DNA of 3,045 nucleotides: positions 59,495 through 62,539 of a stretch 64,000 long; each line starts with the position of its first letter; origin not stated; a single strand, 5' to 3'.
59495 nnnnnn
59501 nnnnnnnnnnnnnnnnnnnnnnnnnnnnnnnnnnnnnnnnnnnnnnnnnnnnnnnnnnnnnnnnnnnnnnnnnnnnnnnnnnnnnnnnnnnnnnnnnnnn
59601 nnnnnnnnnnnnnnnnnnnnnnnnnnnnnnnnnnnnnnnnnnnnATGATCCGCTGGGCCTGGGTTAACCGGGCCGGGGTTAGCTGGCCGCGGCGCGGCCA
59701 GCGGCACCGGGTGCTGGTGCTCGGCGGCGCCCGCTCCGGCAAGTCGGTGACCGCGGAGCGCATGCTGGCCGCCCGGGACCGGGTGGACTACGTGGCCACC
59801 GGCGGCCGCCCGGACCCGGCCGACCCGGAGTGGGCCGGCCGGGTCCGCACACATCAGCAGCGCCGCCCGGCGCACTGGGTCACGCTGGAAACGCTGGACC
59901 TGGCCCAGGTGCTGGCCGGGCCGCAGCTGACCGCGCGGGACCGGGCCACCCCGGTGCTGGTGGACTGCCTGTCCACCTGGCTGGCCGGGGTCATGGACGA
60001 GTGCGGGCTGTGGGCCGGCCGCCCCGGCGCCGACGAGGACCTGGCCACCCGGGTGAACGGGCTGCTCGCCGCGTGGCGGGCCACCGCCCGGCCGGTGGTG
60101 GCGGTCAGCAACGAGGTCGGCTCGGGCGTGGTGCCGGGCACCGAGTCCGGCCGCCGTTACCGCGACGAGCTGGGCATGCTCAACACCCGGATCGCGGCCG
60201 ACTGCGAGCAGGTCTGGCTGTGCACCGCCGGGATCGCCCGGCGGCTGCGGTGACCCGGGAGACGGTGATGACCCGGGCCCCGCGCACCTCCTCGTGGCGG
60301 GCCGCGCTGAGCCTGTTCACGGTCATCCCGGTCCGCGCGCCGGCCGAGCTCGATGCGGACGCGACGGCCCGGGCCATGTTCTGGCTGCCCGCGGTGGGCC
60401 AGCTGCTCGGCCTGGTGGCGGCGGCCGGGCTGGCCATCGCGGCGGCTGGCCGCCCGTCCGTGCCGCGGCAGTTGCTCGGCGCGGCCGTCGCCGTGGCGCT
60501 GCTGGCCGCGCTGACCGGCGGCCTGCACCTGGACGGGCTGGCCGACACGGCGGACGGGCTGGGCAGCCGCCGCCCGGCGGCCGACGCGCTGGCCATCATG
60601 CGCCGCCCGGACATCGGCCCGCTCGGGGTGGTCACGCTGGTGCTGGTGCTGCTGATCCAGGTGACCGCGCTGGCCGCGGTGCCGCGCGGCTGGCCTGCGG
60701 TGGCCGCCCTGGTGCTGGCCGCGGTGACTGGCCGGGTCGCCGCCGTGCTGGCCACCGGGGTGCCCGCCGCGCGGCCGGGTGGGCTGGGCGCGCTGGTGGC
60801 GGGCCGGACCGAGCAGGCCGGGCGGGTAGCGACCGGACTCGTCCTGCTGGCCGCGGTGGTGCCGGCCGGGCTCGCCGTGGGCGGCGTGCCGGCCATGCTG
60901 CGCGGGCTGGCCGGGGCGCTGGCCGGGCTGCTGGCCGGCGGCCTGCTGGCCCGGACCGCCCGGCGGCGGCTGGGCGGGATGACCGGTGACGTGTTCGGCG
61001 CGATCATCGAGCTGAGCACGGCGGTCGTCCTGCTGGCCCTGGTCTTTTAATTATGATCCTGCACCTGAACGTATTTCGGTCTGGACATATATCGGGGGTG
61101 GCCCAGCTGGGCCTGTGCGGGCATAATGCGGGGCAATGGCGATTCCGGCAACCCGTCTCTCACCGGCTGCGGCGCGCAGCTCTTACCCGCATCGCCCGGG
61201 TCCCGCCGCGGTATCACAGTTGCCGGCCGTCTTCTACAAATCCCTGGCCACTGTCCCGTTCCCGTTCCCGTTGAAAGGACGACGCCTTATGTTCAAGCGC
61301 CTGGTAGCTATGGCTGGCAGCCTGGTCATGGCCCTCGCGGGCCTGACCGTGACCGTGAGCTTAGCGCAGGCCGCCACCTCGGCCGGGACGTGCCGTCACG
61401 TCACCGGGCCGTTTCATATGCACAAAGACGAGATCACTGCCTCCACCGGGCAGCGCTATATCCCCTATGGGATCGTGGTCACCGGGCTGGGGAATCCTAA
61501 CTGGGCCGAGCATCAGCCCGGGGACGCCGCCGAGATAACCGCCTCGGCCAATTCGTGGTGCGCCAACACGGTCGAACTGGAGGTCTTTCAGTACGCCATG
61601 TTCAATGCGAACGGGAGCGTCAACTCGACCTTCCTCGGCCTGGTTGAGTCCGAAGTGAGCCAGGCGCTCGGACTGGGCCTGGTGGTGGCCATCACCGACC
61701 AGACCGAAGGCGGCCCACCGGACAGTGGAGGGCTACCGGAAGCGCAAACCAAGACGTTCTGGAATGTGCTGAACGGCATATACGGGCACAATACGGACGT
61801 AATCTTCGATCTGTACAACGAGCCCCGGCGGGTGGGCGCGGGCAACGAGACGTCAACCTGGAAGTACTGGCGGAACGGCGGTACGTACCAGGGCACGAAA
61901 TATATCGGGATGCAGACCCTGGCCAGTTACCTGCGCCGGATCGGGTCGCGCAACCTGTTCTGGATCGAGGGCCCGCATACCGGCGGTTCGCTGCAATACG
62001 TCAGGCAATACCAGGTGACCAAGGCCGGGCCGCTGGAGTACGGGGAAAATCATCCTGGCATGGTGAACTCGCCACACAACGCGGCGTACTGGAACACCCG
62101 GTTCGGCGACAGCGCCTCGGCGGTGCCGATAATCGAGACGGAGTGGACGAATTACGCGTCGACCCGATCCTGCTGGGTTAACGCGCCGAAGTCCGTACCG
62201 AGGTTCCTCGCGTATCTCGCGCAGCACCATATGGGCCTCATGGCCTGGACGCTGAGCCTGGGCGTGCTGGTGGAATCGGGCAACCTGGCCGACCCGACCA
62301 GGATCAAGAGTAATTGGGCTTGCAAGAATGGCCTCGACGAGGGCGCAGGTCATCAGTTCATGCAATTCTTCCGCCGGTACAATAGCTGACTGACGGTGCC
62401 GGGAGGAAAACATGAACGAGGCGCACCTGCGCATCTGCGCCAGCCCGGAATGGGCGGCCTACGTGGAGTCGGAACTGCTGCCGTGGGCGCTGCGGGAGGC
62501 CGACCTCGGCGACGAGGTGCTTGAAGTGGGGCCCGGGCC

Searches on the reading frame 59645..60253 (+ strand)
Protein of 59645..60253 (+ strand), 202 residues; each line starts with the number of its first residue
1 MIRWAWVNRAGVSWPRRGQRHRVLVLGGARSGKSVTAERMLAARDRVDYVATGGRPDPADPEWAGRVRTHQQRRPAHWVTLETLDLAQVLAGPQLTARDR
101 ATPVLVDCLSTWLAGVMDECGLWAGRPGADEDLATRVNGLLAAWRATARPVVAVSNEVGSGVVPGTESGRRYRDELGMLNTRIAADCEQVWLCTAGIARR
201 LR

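Call 24: search_protein_families(library=pfam, proteins=[window:59645-60253:+], max_evalue=0.001)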
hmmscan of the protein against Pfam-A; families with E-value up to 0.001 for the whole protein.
window:59645-60253:+ (202 aa): 1 family
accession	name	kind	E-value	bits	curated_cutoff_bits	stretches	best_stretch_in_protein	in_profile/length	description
PF02283.22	CobU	-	1.6e-50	171.4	27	1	23-200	1-167/168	Cobinamide kinase / cobinamide phosphate guanyltransferase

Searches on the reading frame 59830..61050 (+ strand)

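Call 24: search_protein_families(library=pfam, proteins=[window:59830-61050:+], max_evalue=0.001)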
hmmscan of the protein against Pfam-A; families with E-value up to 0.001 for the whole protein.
window:59830-61050:+ (406 aa): 1 family
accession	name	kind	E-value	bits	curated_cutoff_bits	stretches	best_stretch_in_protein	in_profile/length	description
PF02654.20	CobS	-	1.3e-44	153.3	23.2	1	159-402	1-207/207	Cobalamin-5-phosphate synthase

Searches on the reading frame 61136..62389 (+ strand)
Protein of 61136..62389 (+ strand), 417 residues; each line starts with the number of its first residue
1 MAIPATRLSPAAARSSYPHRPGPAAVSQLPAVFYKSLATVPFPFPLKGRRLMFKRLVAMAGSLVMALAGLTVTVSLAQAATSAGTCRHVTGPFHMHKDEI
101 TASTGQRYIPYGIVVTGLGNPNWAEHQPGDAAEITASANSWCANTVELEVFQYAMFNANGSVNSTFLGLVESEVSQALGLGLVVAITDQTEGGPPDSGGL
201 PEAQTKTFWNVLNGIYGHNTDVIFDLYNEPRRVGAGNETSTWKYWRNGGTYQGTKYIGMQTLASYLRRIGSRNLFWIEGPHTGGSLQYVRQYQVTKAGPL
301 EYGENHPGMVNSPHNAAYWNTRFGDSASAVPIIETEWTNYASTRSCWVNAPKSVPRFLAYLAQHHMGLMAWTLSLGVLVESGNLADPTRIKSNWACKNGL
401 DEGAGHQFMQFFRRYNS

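Call 24: search_protein_families(library=pfam, proteins=[window:61136-62389:+], max_evalue=0.001)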
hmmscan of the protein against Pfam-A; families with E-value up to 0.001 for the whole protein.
window:61136-62389:+ (417 aa): 1 family
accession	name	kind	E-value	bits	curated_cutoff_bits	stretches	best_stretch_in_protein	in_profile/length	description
PF00150.24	Cellulase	-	4e-10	40.1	23.5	1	121-291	16-180/272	Cellulase (glycosyl hydrolase family 5)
